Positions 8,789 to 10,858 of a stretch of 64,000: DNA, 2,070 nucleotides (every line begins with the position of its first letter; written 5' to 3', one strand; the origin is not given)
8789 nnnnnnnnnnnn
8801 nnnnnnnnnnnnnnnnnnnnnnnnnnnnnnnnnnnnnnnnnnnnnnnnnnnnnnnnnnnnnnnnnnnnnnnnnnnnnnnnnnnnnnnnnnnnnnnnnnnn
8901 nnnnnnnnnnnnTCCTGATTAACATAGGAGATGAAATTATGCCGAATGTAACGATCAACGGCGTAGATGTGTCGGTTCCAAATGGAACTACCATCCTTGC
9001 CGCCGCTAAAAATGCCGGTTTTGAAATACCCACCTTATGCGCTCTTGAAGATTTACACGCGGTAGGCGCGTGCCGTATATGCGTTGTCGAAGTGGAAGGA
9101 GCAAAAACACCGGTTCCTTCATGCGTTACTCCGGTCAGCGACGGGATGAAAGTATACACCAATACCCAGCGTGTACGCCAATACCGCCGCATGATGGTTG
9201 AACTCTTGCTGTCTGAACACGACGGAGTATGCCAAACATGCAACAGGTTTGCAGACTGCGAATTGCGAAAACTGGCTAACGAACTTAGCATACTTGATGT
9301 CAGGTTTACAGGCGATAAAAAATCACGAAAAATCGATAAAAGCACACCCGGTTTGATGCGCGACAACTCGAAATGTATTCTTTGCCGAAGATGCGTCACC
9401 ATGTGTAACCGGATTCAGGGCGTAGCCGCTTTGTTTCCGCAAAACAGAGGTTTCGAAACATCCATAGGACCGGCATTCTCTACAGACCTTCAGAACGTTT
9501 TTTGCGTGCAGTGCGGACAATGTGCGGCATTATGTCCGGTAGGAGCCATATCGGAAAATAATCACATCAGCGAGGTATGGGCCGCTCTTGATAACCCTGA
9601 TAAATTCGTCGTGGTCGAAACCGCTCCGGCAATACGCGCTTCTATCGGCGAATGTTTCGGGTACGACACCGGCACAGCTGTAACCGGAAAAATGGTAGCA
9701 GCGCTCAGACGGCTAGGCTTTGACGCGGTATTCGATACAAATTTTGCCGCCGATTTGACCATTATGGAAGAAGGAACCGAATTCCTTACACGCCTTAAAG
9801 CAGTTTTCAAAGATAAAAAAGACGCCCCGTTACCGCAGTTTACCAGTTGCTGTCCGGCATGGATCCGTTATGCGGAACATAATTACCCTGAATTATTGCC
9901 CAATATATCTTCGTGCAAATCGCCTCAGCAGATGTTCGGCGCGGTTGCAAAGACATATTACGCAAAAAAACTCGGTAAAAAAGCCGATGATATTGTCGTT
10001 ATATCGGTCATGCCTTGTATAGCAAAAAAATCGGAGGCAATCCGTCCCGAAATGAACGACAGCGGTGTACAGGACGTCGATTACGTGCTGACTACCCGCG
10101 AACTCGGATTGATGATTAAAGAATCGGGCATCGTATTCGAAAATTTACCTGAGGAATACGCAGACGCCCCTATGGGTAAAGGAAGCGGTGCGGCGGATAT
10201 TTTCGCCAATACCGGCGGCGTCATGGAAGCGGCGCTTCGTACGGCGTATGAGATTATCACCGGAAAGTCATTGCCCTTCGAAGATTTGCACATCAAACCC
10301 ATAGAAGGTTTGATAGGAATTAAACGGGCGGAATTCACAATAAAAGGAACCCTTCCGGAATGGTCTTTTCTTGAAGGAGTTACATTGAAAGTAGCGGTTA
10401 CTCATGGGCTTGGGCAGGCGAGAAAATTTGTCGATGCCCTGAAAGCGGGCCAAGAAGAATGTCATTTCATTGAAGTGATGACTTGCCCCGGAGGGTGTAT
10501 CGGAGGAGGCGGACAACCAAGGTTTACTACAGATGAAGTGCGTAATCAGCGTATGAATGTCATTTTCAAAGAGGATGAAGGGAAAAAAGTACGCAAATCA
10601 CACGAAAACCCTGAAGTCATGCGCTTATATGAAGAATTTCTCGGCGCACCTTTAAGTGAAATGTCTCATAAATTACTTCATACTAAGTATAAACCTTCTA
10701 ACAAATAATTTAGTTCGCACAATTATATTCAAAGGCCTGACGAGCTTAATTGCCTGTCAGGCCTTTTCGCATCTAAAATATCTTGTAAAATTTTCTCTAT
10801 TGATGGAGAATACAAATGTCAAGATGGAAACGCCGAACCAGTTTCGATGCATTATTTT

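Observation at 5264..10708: Second hydrogenase locus with a NuoF::GltD fusion subunit (putative NADPH-linked multimeric [FeFe]-hydrogenase)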

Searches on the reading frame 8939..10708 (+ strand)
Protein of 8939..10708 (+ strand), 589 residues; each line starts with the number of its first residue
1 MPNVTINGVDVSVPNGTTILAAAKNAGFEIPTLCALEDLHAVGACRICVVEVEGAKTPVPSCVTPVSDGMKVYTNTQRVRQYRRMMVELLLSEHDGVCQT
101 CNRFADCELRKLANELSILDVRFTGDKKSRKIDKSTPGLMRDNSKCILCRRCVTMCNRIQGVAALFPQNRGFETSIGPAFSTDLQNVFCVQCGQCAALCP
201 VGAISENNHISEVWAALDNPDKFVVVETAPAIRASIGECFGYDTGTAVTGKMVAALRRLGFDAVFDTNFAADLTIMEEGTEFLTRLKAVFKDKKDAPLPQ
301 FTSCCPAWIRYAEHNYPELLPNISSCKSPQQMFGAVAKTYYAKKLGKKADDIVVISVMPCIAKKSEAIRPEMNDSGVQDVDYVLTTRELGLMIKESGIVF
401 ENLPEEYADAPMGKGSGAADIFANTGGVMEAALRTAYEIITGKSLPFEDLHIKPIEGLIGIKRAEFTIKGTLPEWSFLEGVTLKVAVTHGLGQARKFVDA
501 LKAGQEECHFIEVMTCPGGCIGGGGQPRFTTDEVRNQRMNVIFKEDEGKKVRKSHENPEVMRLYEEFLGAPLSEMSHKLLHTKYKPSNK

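Call 6: search_protein_families(library=pfam, proteins=[window:8939-10708:+], max_evalue=0.001)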
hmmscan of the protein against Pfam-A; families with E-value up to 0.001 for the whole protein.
window:8939-10708:+ (589 aa): 11 families
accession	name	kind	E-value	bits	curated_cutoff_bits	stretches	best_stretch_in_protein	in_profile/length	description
PF02906.19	Fe_hyd_lg_C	-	4.1e-96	321.8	22.1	1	222-524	1-245/245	Iron only hydrogenase large subunit, C-terminal domain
PF02256.22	Fe_hyd_SSU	-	1.9e-24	85.9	24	1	532-586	1-55/56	Iron hydrogenase small subunit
PF13510.11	Fer2_4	-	2e-20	73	22.8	1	3-76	5-81/82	2Fe-2S iron-sulfur cluster binding domain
PF10588.14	NADH-G_4Fe-4S_3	-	1.5e-10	40.9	27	1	83-122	1-40/40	NADH-ubiquinone oxidoreductase-G iron-sulfur binding region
PF12838.12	Fer4_7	-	7.2e-08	33.2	27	1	145-203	1-52/52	4Fe-4S dicluster domain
PF00111.32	Fer2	-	5.9e-07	29.8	21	1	5-54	2-49/77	2Fe-2S iron-sulfur cluster binding domain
PF22117.2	Fer4_Nqo3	-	9.8e-07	29.3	27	1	141-204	6-66/67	NADH-quinone oxidoreductase subunit 3, ferredoxin-like domain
PF13187.11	Fer4_9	-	0.00011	22.6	27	1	145-204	1-52/52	4Fe-4S dicluster domain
PF00037.32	Fer4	-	0.00017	21.7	21.1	1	189-205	8-24/24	4Fe-4S binding domain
PF14697.11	Fer4_21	-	0.00041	20.9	35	0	142-204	4-57/59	4Fe-4S dicluster domain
PF13484.11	Fer4_16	-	0.0007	20.8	30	1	189-208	2-22/66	4Fe-4S double cluster binding domain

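Call 7: search_protein_families(library=ncbifam, proteins=[window:8939-10708:+], max_evalue=0.001)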
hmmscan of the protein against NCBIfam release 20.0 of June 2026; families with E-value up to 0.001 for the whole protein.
window:8939-10708:+ (589 aa): 17 families
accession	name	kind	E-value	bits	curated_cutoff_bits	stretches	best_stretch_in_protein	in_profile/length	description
NF040763.1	FeFe_hydrog_A6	exception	1.1e-256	852.8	765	1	3-585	2-569/571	NADH-dependent [FeFe] hydrogenase, group A6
NF040762.1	Hydr_FeFe_Clost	exception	3.9e-175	583.7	900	1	3-585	2-572/572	ferredoxin hydrogenase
TIGR02512.1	FeFe_hydrog_A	subfamily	1.5e-156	521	405.95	1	139-528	2-374/375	[FeFe] hydrogenase, group A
NF005745.0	PRK07569.1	equivalog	3.5e-58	196.8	333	1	4-208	6-211/238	bidirectional hydrogenase complex protein HoxU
TIGR04105.1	FeFe_hydrog_B1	subfamily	8.2e-53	179.7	450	2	142-481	140-446/462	monomeric [FeFe] hydrogenase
TIGR01973.1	NuoG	equivalog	2e-42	145.8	470.05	1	4-209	1-203/606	NADH-quinone oxidoreductase subunit NuoG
NF006305.0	PRK08493.1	equivalog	5.6e-34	117.3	591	1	3-209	3-226/819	NADH-quinone oxidoreductase subunit G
NF005895.0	PRK07860.1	equivalog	5.3e-33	114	802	1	3-206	19-222/811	NADH-quinone oxidoreductase subunit G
NF009454.0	PRK12814.1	equivalog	2.7e-27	95.4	916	1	3-100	5-102/657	putative NADPH-dependent glutamate synthase small subunit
NF058577.1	FdxA_fam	equivalog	1.5e-05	25.1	65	1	189-211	9-31/52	4Fe-4S ferredoxin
TIGR02486.1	RDH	subfamily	3.6e-05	23.8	160.35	1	188-216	206-232/314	reductive dehalogenase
NF004539.0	PRK05888.1-5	equivalog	0.0001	22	225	1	114-207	38-120/162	NADH-quinone oxidoreductase subunit NuoI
NF045480.1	FdxA_Actino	equivalog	0.00035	20.8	125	0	188-220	39-71/107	ferredoxin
NF042909.1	FMH_DH_FwdF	exception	0.00045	19.4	375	0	139-206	94-157/336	tungsten-dependent formylmethanofuran dehydrogenase subunit FwdF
TIGR02494.1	PFLE_PFLC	subfamily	0.00053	19.3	174.35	1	136-279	40-171/293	glycyl-radical enzyme activating protein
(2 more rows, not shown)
